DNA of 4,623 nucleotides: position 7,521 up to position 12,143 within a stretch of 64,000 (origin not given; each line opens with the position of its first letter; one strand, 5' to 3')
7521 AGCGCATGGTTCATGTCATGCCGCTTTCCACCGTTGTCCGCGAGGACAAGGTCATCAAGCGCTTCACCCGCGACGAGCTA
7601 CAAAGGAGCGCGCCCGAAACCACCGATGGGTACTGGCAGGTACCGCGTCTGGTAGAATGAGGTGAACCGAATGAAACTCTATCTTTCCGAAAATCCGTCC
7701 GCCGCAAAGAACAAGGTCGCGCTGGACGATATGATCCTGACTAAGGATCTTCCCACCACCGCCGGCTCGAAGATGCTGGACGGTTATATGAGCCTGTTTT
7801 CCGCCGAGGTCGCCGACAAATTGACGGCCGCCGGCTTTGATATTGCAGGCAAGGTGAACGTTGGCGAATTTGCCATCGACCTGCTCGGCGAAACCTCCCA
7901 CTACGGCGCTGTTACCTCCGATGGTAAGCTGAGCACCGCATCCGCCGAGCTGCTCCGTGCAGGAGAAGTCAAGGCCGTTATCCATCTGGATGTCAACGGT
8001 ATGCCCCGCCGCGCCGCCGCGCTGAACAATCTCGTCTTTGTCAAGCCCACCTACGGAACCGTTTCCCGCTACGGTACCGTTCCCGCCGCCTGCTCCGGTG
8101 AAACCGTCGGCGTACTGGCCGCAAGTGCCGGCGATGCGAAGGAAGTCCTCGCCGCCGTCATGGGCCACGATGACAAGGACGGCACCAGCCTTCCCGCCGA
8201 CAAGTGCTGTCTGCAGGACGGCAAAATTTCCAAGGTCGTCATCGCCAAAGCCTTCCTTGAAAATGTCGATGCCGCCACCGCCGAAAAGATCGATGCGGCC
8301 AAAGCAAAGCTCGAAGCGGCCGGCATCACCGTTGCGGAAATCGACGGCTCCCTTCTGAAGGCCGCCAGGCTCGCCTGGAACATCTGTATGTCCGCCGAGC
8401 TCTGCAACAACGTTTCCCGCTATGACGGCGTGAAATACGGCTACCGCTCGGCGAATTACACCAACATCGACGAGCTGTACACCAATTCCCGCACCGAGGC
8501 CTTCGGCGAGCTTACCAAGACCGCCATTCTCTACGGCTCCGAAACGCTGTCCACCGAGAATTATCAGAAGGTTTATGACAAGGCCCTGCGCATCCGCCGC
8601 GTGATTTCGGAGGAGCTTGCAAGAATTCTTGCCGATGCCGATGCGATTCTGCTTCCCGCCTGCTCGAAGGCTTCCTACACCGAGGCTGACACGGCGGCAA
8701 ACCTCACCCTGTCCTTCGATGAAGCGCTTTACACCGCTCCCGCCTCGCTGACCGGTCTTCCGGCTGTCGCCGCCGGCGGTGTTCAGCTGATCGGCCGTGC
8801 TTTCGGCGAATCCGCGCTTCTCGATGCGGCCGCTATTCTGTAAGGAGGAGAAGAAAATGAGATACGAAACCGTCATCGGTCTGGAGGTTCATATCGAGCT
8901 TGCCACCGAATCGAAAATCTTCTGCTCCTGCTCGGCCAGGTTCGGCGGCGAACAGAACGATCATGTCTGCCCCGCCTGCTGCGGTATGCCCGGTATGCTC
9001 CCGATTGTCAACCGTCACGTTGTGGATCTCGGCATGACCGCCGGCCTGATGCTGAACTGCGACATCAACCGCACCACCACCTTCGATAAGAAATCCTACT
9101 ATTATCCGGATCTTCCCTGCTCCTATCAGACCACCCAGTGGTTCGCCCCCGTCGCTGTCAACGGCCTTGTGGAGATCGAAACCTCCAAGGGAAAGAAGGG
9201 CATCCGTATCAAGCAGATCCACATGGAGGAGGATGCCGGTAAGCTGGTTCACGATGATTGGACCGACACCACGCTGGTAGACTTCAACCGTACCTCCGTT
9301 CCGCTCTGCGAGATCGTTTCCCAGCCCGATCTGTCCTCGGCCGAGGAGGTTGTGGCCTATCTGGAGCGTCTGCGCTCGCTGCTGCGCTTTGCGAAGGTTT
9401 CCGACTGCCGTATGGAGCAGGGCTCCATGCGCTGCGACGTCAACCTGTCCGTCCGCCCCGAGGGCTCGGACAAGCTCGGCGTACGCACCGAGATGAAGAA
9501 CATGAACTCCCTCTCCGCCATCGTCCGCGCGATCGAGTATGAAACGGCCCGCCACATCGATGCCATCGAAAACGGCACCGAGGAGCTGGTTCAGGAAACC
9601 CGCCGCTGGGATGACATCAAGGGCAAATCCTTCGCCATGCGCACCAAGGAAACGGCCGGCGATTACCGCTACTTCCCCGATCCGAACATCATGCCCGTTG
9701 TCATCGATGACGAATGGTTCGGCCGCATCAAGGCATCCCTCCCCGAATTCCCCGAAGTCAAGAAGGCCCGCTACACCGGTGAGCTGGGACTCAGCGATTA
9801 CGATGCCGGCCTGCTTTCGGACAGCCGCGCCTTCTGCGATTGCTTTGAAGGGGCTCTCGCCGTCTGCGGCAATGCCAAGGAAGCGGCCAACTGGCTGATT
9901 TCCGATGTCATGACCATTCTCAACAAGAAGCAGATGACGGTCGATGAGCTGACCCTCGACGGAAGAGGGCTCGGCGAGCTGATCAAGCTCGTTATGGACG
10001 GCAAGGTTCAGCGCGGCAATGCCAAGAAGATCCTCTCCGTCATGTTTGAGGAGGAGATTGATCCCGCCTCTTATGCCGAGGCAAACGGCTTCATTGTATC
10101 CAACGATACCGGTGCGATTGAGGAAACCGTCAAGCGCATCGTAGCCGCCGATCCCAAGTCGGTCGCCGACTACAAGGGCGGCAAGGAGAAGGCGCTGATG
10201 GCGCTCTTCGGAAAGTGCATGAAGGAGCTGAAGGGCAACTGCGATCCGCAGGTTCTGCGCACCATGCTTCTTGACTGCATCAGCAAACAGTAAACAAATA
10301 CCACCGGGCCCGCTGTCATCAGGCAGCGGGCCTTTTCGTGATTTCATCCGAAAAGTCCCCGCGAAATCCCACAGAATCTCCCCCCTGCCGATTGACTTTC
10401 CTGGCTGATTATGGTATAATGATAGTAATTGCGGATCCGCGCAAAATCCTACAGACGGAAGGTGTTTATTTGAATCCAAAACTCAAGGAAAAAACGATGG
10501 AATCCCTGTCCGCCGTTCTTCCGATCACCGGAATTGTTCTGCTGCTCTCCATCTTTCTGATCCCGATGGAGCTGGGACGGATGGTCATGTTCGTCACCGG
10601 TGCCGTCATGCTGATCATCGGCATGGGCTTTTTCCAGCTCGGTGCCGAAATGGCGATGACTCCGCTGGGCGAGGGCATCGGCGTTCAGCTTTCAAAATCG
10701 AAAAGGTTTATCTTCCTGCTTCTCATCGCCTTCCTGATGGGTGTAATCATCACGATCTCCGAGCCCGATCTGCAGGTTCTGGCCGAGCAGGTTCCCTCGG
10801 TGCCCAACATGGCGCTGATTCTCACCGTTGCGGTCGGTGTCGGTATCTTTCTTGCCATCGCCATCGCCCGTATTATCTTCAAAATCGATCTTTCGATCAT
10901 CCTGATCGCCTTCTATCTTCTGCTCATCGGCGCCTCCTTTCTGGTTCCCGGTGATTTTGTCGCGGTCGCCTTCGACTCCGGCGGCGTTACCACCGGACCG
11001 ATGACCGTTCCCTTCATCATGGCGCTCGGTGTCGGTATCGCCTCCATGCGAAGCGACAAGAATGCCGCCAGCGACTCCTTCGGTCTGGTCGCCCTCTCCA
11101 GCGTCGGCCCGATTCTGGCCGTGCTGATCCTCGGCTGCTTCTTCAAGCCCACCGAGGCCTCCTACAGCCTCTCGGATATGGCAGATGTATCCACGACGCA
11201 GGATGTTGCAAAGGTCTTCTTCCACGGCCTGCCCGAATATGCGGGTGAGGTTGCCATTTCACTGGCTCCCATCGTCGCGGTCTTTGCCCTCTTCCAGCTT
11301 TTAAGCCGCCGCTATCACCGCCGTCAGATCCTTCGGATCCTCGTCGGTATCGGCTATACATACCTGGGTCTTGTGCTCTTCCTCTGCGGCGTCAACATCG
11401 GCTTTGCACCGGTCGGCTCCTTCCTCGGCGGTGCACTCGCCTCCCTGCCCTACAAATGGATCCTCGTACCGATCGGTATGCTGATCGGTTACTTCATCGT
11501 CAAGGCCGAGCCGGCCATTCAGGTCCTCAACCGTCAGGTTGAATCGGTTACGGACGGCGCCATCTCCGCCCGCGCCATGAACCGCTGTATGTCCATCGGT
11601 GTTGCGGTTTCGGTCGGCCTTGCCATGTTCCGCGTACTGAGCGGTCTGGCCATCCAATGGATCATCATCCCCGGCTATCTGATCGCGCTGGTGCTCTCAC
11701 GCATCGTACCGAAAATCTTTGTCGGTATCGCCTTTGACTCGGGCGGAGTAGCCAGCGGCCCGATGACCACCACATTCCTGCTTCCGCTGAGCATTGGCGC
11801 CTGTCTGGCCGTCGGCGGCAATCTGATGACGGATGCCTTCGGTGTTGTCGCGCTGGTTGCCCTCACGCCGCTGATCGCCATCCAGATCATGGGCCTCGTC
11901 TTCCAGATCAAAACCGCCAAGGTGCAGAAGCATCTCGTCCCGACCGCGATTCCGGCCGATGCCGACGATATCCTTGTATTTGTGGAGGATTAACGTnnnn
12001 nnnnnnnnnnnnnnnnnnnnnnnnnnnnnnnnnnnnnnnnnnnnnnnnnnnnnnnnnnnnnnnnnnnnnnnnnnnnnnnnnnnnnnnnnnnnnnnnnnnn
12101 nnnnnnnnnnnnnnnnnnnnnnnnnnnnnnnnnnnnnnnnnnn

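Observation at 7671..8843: GatA of the aspS-gatCAB operon has lost both catalytic serines of the amidase signature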

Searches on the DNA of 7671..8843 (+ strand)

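Call 32: search_rna_families(sources=[L001, L002, L005, L007, L009, L010, L016, L021, L036, L037, L003], threshold=gathering)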
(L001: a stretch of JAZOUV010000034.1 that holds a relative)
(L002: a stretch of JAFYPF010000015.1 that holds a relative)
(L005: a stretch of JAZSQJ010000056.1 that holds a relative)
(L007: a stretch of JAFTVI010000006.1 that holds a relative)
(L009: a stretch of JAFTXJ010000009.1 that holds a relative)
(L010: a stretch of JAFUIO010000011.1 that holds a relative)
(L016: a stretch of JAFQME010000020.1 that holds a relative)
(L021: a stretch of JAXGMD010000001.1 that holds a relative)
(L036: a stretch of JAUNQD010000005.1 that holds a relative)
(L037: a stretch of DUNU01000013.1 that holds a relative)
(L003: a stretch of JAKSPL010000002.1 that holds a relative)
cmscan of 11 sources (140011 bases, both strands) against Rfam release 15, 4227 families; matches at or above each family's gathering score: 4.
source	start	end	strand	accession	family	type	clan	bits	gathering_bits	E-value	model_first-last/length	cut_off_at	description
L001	3599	3845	+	RF00230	T-box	Cis-reg; leader;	-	107.3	93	2.2e-22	1-219/219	no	T-box leader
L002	3605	3850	+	RF00230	T-box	Cis-reg; leader;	-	104.2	93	1.4e-21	1-219/219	no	T-box leader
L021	3624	3884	+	RF00230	T-box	Cis-reg; leader;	-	99.5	93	2.2e-20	1-219/219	no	T-box leader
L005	3563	3798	+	RF00230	T-box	Cis-reg; leader;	-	98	93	5.3e-20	1-219/219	no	T-box leader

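Call 53: search_rna_families(sources=[L081, L084], threshold=gathering)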
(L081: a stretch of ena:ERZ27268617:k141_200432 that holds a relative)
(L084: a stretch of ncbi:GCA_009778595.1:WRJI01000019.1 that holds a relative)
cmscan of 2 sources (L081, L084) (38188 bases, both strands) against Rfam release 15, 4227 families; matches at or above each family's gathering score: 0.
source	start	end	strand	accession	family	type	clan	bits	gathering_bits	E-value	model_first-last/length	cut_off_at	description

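Call 68: search_rna_families(source=L011, start=3450, end=3950, threshold=evalue, max_evalue=0.01, show_alignments=1)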
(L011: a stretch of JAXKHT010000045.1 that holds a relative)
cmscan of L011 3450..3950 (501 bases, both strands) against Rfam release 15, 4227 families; matches with E-value up to 0.01: 1.
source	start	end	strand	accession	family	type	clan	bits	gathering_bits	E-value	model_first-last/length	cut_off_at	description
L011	3653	3846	+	RF00230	T-box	Cis-reg; leader;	-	49.7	93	5.5e-10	1-219/219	no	T-box leader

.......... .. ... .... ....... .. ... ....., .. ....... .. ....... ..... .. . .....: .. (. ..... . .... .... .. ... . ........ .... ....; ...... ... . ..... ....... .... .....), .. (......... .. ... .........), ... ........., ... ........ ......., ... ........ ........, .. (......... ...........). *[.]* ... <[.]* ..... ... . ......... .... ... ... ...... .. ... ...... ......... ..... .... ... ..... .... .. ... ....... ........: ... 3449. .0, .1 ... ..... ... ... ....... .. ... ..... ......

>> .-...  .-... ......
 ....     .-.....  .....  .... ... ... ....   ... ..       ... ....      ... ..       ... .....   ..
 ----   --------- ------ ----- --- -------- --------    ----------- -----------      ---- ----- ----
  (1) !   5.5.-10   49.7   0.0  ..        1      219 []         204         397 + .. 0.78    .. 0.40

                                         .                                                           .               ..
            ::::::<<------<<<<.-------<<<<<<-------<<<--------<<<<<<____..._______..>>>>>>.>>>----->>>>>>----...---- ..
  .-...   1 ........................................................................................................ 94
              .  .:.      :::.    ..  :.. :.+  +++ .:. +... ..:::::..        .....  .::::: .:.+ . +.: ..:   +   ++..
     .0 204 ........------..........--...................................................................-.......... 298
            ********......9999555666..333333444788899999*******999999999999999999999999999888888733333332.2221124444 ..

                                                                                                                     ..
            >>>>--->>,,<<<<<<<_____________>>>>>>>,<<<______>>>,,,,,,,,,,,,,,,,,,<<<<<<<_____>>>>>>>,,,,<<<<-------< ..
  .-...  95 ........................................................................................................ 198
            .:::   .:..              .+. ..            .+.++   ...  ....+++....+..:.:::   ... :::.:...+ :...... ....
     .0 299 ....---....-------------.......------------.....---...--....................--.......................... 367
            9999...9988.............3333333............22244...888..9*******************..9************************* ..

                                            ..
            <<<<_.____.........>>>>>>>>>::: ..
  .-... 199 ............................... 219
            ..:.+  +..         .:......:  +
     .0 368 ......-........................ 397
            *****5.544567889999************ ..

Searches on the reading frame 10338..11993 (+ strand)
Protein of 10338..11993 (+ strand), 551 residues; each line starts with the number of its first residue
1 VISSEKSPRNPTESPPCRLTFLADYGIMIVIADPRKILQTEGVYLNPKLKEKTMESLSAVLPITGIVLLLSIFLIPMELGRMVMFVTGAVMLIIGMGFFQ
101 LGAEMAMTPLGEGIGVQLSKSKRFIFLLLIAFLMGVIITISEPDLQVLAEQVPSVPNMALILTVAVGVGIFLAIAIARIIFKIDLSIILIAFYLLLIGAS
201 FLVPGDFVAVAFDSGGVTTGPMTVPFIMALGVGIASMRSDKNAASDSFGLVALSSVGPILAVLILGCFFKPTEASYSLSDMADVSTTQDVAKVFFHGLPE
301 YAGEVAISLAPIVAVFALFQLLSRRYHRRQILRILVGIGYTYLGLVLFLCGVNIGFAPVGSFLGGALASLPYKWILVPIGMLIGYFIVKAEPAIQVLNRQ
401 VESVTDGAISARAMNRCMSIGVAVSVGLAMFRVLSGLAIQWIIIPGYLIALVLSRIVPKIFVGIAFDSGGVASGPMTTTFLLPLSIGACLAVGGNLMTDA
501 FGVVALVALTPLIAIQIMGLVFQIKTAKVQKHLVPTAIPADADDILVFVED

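Call 44: search_protein_families(library=pfam, proteins=[window:10338-11993:+], max_evalue=0.00001)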
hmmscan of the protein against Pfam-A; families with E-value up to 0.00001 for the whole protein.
window:10338-11993:+ (551 aa): 1 family
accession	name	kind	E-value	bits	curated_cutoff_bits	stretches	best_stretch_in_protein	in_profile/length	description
PF07556.16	DUF1538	-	2.1e-137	455.7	22.6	2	312-521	1-211/211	Protein of unknown function (DUF1538)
